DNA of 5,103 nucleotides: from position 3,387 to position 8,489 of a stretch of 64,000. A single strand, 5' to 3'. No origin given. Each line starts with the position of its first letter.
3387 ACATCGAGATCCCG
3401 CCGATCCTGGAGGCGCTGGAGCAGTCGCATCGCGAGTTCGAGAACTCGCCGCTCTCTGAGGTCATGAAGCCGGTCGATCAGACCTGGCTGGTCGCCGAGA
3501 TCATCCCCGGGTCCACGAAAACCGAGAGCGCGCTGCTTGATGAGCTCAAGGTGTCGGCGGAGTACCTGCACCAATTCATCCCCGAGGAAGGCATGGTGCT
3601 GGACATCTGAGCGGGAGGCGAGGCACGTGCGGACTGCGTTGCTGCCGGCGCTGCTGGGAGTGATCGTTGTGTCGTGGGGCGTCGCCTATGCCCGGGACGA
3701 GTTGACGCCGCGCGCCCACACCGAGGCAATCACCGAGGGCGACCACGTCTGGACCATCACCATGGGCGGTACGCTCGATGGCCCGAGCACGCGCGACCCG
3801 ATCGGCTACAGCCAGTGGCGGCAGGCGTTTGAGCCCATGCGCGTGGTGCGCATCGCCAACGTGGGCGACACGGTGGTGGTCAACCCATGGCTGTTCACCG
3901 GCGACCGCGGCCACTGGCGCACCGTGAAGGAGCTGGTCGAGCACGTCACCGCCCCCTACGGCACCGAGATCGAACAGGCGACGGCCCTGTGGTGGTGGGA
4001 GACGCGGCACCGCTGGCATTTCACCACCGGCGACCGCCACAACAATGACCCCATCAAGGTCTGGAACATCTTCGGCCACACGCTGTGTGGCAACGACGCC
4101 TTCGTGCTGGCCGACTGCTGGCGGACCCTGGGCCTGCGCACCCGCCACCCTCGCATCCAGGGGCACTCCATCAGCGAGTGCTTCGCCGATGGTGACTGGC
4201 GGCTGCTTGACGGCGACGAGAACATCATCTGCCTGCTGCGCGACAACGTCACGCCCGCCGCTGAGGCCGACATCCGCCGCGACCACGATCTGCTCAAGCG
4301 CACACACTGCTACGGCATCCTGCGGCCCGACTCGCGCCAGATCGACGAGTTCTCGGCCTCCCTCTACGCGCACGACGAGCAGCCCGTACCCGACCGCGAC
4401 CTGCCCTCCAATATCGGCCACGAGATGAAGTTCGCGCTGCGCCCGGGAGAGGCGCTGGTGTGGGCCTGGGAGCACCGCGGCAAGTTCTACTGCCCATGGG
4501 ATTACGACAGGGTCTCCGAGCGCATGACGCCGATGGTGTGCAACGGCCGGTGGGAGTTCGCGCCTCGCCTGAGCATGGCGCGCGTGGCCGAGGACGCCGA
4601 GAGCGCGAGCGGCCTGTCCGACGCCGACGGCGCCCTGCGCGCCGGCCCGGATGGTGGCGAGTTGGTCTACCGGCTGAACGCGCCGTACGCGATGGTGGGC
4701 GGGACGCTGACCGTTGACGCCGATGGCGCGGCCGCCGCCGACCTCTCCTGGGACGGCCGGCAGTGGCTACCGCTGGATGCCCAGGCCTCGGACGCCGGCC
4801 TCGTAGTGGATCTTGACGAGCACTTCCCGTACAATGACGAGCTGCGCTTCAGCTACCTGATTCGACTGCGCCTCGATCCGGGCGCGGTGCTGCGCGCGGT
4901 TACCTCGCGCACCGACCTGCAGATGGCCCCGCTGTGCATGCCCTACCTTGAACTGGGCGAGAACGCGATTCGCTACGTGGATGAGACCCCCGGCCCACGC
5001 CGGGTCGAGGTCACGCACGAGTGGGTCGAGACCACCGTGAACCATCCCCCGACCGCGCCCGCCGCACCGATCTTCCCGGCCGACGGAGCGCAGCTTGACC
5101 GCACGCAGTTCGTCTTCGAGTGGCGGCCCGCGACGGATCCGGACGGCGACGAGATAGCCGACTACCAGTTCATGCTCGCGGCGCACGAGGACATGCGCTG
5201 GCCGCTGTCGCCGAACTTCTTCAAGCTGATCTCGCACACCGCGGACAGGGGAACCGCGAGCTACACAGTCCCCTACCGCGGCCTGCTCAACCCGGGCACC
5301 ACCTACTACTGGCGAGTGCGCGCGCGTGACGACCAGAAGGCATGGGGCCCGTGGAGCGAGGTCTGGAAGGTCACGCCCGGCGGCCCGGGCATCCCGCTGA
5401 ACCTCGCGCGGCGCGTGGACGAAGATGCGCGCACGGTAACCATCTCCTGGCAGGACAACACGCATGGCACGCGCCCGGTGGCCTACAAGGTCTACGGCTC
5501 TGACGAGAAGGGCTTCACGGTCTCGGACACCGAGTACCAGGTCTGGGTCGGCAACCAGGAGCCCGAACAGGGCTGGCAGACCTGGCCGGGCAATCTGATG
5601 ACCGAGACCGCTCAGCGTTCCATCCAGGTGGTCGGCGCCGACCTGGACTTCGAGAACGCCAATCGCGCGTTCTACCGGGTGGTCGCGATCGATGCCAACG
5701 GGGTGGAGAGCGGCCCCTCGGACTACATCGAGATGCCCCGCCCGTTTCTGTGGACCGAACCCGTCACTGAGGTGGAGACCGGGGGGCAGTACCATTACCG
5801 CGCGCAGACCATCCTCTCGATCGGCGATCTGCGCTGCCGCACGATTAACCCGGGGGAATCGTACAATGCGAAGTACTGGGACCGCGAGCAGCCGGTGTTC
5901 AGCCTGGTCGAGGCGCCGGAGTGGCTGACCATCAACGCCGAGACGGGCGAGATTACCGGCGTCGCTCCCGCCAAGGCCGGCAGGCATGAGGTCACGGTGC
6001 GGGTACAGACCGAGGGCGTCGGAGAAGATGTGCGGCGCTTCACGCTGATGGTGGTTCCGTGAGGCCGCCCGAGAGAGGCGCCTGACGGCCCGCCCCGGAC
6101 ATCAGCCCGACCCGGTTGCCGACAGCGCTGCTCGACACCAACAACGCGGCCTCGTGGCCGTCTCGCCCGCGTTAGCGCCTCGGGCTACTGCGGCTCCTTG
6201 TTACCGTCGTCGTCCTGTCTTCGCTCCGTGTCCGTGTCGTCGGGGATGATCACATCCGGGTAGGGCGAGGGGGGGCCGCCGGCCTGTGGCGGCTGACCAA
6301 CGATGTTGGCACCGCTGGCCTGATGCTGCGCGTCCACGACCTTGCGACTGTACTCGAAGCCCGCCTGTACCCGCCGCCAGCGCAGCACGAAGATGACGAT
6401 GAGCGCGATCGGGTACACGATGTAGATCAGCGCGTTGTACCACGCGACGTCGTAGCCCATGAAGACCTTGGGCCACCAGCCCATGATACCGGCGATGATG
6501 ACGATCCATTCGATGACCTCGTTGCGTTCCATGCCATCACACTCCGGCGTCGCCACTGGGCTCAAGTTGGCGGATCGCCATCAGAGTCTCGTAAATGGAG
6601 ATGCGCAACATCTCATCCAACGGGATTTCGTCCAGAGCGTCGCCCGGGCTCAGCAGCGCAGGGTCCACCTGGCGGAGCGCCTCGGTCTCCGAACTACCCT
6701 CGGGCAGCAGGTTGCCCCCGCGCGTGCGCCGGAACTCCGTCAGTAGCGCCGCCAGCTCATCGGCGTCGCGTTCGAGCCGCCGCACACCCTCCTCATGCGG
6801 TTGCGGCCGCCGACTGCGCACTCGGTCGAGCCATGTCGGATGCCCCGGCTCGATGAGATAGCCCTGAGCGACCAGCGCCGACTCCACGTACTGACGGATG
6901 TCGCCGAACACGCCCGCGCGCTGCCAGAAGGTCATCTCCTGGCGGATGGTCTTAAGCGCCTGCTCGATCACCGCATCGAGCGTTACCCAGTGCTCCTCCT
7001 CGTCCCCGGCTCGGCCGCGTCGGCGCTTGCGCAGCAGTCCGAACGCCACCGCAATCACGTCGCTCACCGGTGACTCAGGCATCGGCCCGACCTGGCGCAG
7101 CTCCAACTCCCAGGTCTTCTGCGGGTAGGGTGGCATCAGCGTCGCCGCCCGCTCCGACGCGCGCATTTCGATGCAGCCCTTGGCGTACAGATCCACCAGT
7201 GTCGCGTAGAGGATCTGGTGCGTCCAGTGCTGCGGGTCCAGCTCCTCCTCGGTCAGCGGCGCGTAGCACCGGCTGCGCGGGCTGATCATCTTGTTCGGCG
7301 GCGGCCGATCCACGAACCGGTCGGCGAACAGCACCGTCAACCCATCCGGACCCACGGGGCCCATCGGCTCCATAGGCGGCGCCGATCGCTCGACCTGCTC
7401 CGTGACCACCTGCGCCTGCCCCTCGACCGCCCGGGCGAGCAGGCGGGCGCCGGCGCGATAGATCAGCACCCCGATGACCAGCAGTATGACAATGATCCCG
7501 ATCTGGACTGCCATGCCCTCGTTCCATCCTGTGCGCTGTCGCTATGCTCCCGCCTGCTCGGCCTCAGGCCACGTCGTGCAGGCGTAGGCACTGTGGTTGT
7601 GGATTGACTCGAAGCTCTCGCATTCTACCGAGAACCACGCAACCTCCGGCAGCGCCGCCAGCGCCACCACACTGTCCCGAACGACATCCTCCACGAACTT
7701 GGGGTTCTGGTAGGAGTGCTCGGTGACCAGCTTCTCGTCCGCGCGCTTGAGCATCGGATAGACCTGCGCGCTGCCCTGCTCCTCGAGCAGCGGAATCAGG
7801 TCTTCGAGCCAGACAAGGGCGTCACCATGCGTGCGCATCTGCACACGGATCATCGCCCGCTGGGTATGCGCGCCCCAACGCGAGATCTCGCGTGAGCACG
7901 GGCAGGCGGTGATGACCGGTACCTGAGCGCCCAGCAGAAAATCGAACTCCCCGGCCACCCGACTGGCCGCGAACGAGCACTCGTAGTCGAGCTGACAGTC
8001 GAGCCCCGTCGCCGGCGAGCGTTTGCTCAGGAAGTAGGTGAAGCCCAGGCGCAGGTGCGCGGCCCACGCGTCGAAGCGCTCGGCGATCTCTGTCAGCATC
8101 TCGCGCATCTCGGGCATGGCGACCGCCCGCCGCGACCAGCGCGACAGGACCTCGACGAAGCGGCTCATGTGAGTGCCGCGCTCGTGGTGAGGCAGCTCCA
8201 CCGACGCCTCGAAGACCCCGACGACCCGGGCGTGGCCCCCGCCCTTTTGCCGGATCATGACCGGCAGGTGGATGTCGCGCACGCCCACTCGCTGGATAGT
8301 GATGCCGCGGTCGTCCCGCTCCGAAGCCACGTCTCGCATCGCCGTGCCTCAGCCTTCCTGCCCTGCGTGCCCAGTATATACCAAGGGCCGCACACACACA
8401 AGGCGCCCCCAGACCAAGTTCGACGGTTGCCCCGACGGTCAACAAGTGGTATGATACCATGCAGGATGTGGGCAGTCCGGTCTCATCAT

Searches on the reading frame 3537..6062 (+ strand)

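Call 52: search_protein_families(library=pfam, proteins=[window:3537-6062:+], max_evalue=0.000001)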
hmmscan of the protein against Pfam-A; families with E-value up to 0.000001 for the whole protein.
window:3537-6062:+ (841 aa): 2 families
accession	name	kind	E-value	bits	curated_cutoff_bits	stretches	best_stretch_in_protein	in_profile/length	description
PF25788.1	Ig_Rha78A_N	-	1.6e-10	41.6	27.4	1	519-611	14-98/105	Rha78A-like, N-terminal immunoglobulin domain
PF05345.18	He_PIG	-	7.1e-08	33.2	24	0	793-839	48-95/96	Putative Ig domain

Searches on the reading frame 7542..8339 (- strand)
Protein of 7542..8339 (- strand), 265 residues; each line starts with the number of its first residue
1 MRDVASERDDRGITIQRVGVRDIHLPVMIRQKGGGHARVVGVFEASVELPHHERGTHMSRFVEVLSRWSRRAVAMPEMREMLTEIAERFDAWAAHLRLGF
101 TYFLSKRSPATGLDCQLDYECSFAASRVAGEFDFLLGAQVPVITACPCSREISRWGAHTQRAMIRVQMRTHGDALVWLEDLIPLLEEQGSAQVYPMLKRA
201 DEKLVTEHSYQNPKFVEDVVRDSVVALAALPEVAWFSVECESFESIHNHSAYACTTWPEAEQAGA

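Call 52: search_protein_families(library=pfam, proteins=[window:7542-8339:-], max_evalue=0.000001)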
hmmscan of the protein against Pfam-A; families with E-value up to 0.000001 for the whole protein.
window:7542-8339:- (265 aa): 1 family
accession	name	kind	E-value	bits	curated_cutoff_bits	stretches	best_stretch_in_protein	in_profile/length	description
PF02649.19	GCHY-1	-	2.9e-84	283.1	25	1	1-253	1-260/260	Type I GTP cyclohydrolase folE2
